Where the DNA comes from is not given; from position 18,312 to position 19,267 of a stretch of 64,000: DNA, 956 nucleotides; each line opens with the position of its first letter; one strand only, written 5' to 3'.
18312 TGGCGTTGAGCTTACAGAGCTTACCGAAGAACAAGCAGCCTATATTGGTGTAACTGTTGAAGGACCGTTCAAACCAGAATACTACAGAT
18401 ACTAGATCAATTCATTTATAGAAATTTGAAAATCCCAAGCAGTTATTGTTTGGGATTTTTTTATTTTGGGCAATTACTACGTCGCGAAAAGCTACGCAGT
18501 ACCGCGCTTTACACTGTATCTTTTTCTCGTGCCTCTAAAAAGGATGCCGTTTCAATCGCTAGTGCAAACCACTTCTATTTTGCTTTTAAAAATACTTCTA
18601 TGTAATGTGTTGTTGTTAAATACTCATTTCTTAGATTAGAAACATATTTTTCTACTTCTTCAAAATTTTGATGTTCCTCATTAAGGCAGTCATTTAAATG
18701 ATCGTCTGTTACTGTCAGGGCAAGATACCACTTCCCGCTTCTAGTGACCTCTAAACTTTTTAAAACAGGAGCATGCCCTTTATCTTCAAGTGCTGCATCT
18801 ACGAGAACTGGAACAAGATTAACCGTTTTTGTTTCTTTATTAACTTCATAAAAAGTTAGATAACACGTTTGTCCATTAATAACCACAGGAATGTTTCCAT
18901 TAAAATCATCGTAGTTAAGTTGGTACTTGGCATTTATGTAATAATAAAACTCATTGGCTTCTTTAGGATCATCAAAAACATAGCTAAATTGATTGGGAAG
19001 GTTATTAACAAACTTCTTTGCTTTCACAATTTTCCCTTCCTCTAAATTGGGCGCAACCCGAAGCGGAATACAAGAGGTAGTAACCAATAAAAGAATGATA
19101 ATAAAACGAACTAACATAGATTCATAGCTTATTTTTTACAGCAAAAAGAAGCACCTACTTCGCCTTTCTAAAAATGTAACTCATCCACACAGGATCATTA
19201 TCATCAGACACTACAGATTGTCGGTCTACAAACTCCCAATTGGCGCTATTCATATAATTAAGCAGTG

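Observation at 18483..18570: Three-copy dispersed intergenic element with compensatory hairpin variation, suggesting a conserved structured RNA or MITE-like repeat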

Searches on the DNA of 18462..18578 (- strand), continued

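Call 54: search_with_rna_model(model_id=R1, sources=[L132, L133, L134], max_evalue=1)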
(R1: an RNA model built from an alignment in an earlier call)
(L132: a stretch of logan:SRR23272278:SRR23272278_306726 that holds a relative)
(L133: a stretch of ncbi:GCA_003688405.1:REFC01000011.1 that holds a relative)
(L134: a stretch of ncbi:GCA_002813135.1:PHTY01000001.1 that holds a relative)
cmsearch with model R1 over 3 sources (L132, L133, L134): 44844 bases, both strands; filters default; matches with E-value up to 1: 4.
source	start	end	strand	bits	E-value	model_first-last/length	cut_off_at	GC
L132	1018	1129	-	78.6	5.6e-18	1-97/97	no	0.46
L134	13326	13434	-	54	1.1e-11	1-97/97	no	0.57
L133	17764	17903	-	41.5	1.8e-08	1-97/97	no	0.52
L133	9285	9400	-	29.8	1.8e-05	1-97/97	no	0.5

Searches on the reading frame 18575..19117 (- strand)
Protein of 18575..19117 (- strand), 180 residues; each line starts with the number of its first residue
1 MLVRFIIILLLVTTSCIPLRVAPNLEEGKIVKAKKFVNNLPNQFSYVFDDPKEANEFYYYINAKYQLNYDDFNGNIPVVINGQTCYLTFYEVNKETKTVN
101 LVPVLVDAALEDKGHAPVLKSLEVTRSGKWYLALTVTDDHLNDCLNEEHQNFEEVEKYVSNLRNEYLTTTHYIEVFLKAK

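Call 22: find_encoding_contigs(protein=window:18575-19117:-, flank=10000, max_places=6)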
Protein window:18575-19117:- (180 aa): 6 contigs read that carry it; 4 places shown.
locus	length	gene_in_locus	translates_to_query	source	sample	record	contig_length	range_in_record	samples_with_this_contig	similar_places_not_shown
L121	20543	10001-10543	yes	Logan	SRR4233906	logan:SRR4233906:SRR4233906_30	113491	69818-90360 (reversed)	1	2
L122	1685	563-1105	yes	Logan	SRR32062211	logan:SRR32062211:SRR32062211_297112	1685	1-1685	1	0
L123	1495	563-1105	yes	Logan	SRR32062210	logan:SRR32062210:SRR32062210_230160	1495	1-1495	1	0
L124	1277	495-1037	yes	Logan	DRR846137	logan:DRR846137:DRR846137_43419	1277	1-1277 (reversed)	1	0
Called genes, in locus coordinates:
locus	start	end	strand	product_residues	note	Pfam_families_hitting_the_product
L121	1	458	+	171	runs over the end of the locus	PF20351:DUF6646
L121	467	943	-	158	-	PF21982:RecX_HTH1 (weak), PF02631:RecX_HTH2, PF21981:RecX_HTH3 (weak)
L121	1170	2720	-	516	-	PF10150:RNase_E_G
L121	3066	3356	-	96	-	PF00216:Bac_DNA_binding, PF18291:HU-HIG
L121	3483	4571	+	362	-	PF00730:HhH-GPD, PF14520:HHH_5 (faint), PF00633:HHH (weak), PF14815:NUDIX_4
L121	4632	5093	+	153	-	PF00436:SSB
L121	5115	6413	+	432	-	PF01595:CNNM, PF00571:CBS, PF03471:CorC_HlyC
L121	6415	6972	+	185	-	PF25593:GldD_lipo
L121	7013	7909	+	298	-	PF00892:EamA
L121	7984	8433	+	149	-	PF13858:DUF4199 (weak)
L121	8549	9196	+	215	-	-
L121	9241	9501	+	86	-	PF01016:Ribosomal_L27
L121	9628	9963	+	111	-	-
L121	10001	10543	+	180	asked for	-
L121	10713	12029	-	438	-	PF05221:AdoHcyase, PF02826:2-Hacid_dh_C, PF00670:AdoHcyase_NAD, PF07991:KARI_N (faint), PF13241:NAD_binding_7 (weak)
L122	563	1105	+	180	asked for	-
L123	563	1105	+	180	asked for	-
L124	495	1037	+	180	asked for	-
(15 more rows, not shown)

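Call 30: find_related_loci(query=window:18575-19117:-, collection=metagenome_contigs, flank=3000)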
Query window:18575-19117:- (180 aa) in metagenome_contigs; peptide patterns used: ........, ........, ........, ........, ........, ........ (x = any residue, [..] = any of these).
206 stretches matched a pattern; 7 encode a relative of the query (tblastn E <= 1e-3); 7 distinct loci.
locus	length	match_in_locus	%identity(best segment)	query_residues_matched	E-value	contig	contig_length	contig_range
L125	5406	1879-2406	71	5-180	8e-90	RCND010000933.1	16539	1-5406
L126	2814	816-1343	71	5-180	2e-91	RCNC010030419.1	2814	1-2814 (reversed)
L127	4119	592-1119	71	5-180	8e-90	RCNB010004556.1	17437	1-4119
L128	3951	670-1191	55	5-178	1e-69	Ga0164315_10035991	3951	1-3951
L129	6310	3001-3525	51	6-180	4e-65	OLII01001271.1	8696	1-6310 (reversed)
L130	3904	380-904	51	6-180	4e-65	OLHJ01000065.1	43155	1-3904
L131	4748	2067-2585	63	2-178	9e-27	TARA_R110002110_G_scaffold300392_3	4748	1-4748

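Call 62: search_protein_families(library=pfam, proteins=[window:18575-19117:-])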
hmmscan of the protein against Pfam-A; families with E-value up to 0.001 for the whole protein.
window:18575-19117:- (180 aa): 0 families
